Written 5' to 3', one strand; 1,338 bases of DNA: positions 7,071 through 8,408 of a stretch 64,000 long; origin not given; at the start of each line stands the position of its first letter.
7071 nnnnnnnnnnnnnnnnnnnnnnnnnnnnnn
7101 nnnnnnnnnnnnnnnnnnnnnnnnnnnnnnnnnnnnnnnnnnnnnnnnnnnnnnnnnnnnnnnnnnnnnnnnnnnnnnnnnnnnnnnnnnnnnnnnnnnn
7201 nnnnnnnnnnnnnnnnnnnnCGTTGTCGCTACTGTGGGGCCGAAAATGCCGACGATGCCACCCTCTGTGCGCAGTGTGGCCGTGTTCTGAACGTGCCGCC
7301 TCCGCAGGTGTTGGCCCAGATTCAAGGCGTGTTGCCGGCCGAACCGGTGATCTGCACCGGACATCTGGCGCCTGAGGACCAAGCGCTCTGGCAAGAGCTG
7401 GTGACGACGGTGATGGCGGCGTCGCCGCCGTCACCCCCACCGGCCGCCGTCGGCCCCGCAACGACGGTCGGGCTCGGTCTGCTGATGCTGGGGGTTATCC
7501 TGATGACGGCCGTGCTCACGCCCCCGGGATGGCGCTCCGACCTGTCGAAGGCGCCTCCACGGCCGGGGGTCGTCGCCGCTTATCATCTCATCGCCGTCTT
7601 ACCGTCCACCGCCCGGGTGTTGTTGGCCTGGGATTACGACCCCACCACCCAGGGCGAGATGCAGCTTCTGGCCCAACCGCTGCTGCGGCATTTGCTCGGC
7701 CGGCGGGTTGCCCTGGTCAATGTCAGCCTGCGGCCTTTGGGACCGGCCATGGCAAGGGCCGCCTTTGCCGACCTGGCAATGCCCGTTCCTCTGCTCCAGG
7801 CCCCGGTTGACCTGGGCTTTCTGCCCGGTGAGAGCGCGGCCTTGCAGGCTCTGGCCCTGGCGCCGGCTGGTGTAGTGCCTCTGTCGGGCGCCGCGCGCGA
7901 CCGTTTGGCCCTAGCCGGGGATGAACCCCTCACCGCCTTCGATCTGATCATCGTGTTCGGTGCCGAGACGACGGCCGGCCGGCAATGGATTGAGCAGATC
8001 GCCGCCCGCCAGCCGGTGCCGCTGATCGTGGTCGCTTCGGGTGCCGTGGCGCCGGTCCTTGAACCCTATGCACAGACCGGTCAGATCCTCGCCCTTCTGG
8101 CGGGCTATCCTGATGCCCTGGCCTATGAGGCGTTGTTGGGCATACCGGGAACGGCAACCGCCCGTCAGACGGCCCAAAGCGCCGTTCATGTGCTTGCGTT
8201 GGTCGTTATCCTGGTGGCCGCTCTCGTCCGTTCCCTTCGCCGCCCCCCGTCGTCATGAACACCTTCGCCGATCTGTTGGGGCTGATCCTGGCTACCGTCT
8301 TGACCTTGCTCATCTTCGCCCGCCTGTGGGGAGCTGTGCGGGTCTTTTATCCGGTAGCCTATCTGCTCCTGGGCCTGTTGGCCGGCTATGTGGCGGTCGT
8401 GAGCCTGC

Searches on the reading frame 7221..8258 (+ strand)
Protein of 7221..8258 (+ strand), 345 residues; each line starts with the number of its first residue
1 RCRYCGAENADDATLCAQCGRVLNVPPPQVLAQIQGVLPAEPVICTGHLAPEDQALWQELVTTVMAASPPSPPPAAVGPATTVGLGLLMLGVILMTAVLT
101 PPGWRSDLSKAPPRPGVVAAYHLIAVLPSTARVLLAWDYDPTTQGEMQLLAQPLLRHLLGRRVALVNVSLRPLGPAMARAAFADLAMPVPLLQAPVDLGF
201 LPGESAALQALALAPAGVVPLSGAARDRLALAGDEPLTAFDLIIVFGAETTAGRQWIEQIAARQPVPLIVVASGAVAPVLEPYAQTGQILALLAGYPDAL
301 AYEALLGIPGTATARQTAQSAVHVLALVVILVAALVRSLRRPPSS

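Call 4: search_protein_families(library=pfam, proteins=[window:7221-8258:+], max_evalue=0.01)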
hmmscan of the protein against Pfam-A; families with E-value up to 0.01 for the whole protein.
window:7221-8258:+ (345 aa): 4 families
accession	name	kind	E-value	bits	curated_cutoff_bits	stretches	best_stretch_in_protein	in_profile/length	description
PF13240.11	Zn_Ribbon_1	-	7.9e-06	25.9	25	1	2-22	2-22/23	zinc-ribbon domain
PF24463.1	DUF7577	-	7.5e-05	22.7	28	1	1-21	4-24/27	Domain of unknown function (DUF7577)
PF13248.11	Zn_ribbon_3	-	0.00033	20.4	27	1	1-23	4-26/26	zinc-ribbon domain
PF12773.13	DZR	-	0.0055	17.3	27.3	1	2-24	1-23/45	Double zinc ribbon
